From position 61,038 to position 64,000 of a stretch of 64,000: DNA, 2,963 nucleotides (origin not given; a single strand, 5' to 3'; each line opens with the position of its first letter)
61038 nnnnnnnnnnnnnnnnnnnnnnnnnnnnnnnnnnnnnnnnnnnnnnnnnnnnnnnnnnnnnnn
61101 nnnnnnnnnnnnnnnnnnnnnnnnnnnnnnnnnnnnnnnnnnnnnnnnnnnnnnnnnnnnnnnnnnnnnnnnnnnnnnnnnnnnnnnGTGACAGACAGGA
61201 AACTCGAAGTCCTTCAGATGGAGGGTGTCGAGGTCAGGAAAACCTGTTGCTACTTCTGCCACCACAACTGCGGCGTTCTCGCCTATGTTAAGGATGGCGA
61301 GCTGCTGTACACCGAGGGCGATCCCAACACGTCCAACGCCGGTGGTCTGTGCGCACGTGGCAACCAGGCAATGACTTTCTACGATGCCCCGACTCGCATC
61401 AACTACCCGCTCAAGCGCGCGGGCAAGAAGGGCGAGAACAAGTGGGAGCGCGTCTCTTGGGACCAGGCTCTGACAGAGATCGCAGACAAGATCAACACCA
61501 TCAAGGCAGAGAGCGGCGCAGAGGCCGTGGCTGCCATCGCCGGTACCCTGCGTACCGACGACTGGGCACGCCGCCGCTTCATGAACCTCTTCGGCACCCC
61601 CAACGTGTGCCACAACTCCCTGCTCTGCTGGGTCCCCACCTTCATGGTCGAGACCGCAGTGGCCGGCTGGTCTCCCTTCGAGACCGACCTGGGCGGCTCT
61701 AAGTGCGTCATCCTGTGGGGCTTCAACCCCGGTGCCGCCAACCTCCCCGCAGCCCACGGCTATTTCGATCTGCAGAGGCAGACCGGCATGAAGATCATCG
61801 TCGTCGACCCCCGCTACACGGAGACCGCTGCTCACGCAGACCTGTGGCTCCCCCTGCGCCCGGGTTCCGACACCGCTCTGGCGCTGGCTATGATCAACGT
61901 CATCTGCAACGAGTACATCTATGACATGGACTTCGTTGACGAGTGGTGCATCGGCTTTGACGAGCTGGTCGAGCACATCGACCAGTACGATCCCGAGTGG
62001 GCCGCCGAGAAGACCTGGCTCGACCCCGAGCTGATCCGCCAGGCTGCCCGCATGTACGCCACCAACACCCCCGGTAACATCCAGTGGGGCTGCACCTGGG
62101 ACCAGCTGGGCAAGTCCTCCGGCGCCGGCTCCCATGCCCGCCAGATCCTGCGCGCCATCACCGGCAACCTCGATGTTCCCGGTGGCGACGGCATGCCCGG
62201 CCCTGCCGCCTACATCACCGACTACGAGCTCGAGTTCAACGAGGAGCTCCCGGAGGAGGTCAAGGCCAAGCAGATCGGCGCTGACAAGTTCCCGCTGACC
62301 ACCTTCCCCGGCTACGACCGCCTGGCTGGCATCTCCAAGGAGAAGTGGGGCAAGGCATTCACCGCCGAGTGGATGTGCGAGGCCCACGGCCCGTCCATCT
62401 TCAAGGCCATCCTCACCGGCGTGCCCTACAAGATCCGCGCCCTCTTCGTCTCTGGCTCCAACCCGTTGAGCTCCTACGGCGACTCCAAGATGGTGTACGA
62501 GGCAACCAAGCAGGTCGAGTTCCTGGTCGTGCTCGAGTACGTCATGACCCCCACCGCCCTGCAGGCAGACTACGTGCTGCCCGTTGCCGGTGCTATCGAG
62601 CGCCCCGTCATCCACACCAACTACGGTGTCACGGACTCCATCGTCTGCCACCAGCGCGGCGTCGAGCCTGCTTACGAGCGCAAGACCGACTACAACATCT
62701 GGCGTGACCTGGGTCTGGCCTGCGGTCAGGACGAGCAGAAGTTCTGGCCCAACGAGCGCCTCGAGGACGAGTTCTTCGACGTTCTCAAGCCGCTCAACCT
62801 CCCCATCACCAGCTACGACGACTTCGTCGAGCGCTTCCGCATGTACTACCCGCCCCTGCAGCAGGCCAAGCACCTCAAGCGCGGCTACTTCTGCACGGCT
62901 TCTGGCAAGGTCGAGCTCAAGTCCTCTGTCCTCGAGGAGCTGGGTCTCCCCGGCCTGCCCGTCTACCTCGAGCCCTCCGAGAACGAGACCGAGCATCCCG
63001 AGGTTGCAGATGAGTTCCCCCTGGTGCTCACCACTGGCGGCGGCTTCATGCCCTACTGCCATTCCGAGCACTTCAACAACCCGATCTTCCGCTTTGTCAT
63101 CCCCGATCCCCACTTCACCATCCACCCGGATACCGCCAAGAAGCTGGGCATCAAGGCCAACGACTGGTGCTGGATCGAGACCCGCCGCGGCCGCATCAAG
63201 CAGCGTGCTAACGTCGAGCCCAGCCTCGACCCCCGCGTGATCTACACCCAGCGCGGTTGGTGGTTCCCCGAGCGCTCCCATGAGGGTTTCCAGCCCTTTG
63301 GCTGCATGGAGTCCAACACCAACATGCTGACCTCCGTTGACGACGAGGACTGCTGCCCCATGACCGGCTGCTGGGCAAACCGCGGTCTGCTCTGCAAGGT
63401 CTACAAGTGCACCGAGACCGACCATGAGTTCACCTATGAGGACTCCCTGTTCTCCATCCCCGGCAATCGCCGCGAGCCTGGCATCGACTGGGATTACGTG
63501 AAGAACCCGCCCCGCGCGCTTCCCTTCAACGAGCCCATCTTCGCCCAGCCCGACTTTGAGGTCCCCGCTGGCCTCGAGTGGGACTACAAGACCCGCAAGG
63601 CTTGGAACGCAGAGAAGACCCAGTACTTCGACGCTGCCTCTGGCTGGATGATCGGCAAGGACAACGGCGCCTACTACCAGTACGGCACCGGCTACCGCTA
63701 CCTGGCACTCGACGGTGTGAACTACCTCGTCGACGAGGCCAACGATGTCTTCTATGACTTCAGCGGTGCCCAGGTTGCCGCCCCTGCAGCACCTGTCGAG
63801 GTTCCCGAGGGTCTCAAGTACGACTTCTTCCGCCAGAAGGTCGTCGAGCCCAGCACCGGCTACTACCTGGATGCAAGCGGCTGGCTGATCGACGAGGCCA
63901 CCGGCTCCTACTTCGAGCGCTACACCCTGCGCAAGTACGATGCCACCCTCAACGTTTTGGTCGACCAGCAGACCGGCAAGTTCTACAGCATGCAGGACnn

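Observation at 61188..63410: Cytoplasmic acetylene hydratase/catechol dehydroxylase-type molybdoenzyme with His at the catalytic Asp position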

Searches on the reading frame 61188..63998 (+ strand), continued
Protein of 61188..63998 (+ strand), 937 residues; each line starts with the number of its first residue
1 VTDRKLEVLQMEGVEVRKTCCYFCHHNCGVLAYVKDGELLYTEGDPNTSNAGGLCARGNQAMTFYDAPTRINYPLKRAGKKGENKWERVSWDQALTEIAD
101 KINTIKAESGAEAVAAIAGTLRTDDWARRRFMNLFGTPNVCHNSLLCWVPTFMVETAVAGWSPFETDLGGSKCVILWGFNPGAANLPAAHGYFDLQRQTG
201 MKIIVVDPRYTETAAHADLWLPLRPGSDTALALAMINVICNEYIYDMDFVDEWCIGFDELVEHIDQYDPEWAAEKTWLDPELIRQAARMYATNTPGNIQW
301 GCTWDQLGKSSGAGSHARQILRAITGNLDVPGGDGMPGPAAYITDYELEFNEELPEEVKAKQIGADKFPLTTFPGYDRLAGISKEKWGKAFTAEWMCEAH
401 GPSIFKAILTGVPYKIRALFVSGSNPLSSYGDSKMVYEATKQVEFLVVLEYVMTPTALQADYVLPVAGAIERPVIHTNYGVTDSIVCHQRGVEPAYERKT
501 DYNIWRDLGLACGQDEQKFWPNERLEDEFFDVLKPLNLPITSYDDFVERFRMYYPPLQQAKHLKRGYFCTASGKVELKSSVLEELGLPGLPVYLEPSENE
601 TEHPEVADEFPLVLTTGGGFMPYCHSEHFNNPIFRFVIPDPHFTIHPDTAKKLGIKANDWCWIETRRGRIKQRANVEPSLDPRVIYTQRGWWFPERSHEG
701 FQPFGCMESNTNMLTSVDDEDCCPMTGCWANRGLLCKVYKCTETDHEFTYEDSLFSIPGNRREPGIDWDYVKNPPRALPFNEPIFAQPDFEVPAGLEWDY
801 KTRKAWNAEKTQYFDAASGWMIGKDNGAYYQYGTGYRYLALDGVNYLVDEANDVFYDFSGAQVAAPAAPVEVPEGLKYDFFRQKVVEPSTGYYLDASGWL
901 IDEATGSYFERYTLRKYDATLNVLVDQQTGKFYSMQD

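Call 68: find_encoding_contigs(protein=P0017, flank=10000, max_places=3)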
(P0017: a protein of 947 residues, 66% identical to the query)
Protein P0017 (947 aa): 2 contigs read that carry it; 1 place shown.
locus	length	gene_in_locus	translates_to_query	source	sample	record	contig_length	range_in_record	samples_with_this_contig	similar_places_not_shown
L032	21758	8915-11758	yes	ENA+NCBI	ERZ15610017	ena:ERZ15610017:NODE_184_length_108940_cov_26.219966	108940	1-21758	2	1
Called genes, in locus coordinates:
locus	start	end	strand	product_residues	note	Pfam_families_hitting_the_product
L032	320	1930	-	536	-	PF00654:Voltage_CLC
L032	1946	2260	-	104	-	PF02416:TatA_B_E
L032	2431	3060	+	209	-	PF14681:UPRTase, PF00156:Pribosyltran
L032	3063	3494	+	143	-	PF01022:HTH_5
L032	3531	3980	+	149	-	PF04471:Mrr_cat, PF22722:NA-iREase1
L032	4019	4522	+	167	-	-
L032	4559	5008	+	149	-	PF04073:tRNA_edit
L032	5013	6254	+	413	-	PF05977:MFS_3 (faint), PF07690:MFS_1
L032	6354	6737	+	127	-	PF06397:Desulfoferrod_N, PF01880:Desulfoferrodox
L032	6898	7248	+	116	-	-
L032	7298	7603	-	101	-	PF02645:DegV (weak)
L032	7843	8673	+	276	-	PF10609:ParA, PF01656:CbiA, PF13614:AAA_31 (faint)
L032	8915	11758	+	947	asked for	PF04879:Molybdop_Fe4S4, PF00384:Molybdopterin, PF01568:Molydop_binding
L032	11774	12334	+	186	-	PF12797:Fer4_2 (faint), PF13237:Fer4_10 (faint), PF14697:Fer4_21 (faint), PF12838:Fer4_7 (weak), PF13247:Fer4_11, PF12838:Fer4_7 (weak), PF13187:Fer4_9 (weak), PF00037:Fer4 (weak), +1 more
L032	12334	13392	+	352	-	PF03916:NrfD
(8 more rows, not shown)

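Call 69: fold_search(model_id=the predicted structure, library=pdb)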
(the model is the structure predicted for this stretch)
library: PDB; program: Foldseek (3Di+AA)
matches with E <= 10: 1004; with E <= 0.001: 178
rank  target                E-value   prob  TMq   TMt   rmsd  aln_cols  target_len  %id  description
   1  2e7z                  4.9e-61  1.00  0.70  0.90   2.9       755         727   34  Acetylene Hydratase from Pelobacter acetylenicus (released 2007-02-27)
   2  7vw6_A                2.0e-43  1.00  0.61  0.62   5.2       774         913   22  Cryo-EM Structure of Formate Dehydrogenase 1 from Methylorubrum extorquens AM1 (released 2022-06-01)
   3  8j83_A                6.2e-43  1.00  0.61  0.62   5.1       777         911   23  Crystal structure of formate dehydrogenase from Methylorubrum extorquens AM1 (released 2023-10-11)
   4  1fdi                  9.6e-43  1.00  0.59  0.75   6.1       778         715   22  OXIDIZED FORM OF FORMATE DEHYDROGENASE H FROM E. COLI COMPLEXED WITH THE INHIBITOR NITRITE (released 1997-08-20)
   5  7l5i                  9.5e-42  1.00  0.58  0.70   5.6       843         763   20  Crystal Structure of Haemophilus influenzae MtsZ at pH 7.0 (released 2021-04-21)
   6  7l5s                  1.8e-41  1.00  0.59  0.70   5.6       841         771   20  Crystal Structure of Haemophilus influenzae MtsZ at pH 5.5 (released 2021-04-21)
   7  6cz7_A                2.1e-41  1.00  0.62  0.70   5.5       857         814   21  The arsenate respiratory reductase (Arr) complex from Shewanella sp. ANA-3 (released 2018-08-15)
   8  2vpw_A                1.2e-40  1.00  0.63  0.79   5.1       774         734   26  Polysulfide reductase with bound menaquinone (released 2008-06-10)
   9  6cz7_C                1.4e-40  1.00  0.62  0.71   5.2       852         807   21  The arsenate respiratory reductase (Arr) complex from Shewanella sp. ANA-3 (released 2018-08-15)
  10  9h4t_B                3.0e-40  1.00  0.59  0.69   6.2       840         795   20  Crystal Structure of TorA (released 2025-02-26)
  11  1aa6                  3.6e-40  1.00  0.57  0.74   6.3       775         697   22  REDUCED FORM OF FORMATE DEHYDROGENASE H FROM E. COLI (released 1997-08-20)
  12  1eu1                  3.8e-40  1.00  0.57  0.68   7.4       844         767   20  THE CRYSTAL STRUCTURE OF RHODOBACTER SPHAEROIDES DIMETHYLSULFOXIDE REDUCTASE REVEALS TWO DISTINCT MOLYBDENUM COORDINATIO (released 2000-08-02)
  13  1e5v_A                6.3e-40  1.00  0.58  0.70   7.0       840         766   20  OXIDIZED DMSO REDUCTASE EXPOSED TO HEPES BUFFER (released 2000-08-25)
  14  2v45                  8.3e-40  1.00  0.60  0.76   5.9       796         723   21  A New Catalytic Mechanism of Periplasmic Nitrate Reductase from Desulfovibrio desulfuricans ATCC 27774 from Crystallogra (released 2008-03-18)
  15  1dms                  8.3e-40  1.00  0.58  0.69   7.2       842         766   20  STRUCTURE OF DMSO REDUCTASE (released 1998-07-01)
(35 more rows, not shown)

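Call 77: search_protein_families(library=pfam, proteins=[L001:12224-13096:+, L024:10278-10898:+], max_evalue=1)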
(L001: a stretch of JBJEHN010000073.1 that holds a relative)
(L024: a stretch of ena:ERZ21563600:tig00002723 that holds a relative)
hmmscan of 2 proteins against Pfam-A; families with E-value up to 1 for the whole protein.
L001:12224-13096:+ (291 aa): 3 families
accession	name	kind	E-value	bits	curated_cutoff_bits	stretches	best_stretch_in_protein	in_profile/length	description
PF17780.6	OCRE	-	6.1e-05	23.4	24.7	1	73-111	7-45/52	OCRE domain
PF15232.11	DUF4585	-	0.01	16.3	27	0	181-199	8-26/73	Domain of unknown function (DUF4585)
PF22265.2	T26-6p_Ig-like_dom_2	-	0.16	12.4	27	0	167-207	51-91/130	T26-6p, second immunoglobulin-like domain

L024:10278-10898:+ (207 aa): 2 families
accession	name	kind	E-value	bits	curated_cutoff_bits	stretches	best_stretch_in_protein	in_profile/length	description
PF17780.6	OCRE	-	6.2e-15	55.4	24.7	2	156-191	5-40/52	OCRE domain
PF00681.25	Plectin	-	0.31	11.3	20.5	0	184-198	6-20/39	Plectin repeat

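Call 80: find_related_loci(query=A1, collection=genome_contigs, flank=3000)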
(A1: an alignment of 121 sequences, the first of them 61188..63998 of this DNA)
Query A1 (937 aa) in genome_contigs; peptide patterns used: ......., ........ (x = any residue, [..] = any of these).
334 stretches matched a pattern; 310 encode a relative of the query (tblastn E <= 1e-3); the best 80 are kept; 80 distinct loci.
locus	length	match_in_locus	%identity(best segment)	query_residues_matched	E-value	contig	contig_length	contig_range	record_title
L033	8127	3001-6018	99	1-937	0e+0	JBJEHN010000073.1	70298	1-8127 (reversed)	MAG: Coriobacteriales bacterium isolate FUKU06_bin.003 NODE_26_length_70298_cov_18.780192, whole genome shotgun sequence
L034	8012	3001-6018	98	1-937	0e+0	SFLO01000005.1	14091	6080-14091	MAG: Coriobacteriaceae bacterium isolate W2P13.069 Contig2028, whole genome shotgun sequence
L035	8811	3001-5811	90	1-937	0e+0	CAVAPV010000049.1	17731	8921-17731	Agathobacter rectalis isolate H07606-L1_cleanbin_000018 genome assembly, contig: Spades_H07606-L1_contig_2530, whole gen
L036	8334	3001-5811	89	1-937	0e+0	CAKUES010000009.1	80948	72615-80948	MAG: uncultured Coriobacteriales bacterium isolate REFINED_METABAT215_TOP10_CONTIGS_1500_ASSEMBLY_K77_MERGED__Hadza_MoBi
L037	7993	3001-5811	90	1-937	0e+0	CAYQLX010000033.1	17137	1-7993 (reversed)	MAG TPA_asm: uncultured Coriobacteriaceae bacterium isolate binchicken_co323_306 genome assembly, contig: NODE_3370_leng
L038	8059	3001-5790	89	1-937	0e+0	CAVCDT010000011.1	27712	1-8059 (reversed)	Akkermansia muciniphila isolate H07666-L1_cleanbin_000018 genome assembly, contig: Spades_H07666-L1_contig_978, whole ge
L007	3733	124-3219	85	1-937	0e+0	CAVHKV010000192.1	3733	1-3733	uncultured Bacteroidales bacterium isolate H07682-L1_cleanbin_000064 genome assembly, contig: Spades_H07682-L1_contig_16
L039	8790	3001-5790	72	9-937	0e+0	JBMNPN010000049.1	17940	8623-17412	MAG: Coriobacteriales bacterium isolate SBF912SR8HQ0006 scaffold_5933_c1, whole genome shotgun sequence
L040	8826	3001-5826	69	6-936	0e+0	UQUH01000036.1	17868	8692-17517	uncultured Coriobacteriaceae bacterium isolate UMGS650 genome assembly, contig: NODE_1606_length_17868_cov_5.243081, who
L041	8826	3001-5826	69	6-936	0e+0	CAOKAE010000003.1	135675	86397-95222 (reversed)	MAG TPA_asm: uncultured Coriobacteriia bacterium isolate SRR17684615_bin.44_metawrap_v1.3_MAG genome assembly, contig: N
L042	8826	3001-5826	69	6-936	0e+0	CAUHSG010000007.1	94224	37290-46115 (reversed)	MAG TPA_asm: uncultured Coriobacteriia bacterium isolate SRR16279944_bin.60_MetaWRAP_v1.3_MAG genome assembly, contig: E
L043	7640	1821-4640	69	6-936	0e+0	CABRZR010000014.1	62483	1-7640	MAG TPA_asm: uncultured Coriobacteriia bacterium isolate MGYG-HGUT-02074 genome assembly, contig: GUT_GENOME125939_14, w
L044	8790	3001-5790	72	9-937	0e+0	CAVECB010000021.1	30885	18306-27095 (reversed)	Ruthenibacterium lactatiformans isolate H07647-L1_cleanbin_000020 genome assembly, contig: Spades_H07647-L1_contig_824,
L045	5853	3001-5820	69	6-936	0e+0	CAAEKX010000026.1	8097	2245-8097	MAG TPA_asm: Coriobacteriia bacterium, isolate HGM04055, WGS project CAAEKX010000000 data, contig: ERS537212_19_k99_1761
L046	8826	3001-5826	69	6-936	0e+0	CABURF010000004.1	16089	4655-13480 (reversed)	MAG TPA_asm: uncultured Coriobacteriia bacterium isolate MGYG-HGUT-04247 genome assembly, contig: GUT_GENOME260956_4, wh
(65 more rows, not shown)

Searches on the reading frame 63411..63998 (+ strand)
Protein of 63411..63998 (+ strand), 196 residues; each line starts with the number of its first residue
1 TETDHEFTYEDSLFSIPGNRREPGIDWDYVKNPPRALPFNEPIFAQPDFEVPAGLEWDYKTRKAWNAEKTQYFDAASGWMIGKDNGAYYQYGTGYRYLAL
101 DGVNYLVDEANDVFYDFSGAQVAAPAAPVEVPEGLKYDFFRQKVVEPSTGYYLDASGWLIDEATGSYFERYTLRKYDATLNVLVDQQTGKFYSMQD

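Call 77: search_protein_families(library=pfam, proteins=[window:63411-63998:+], max_evalue=1)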
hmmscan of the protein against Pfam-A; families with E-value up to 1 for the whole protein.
window:63411-63998:+ (196 aa): 1 family
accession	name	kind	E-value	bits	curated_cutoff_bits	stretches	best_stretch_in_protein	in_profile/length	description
PF17780.6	OCRE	-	2.2e-05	24.8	24.7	2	73-111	7-45/52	OCRE domain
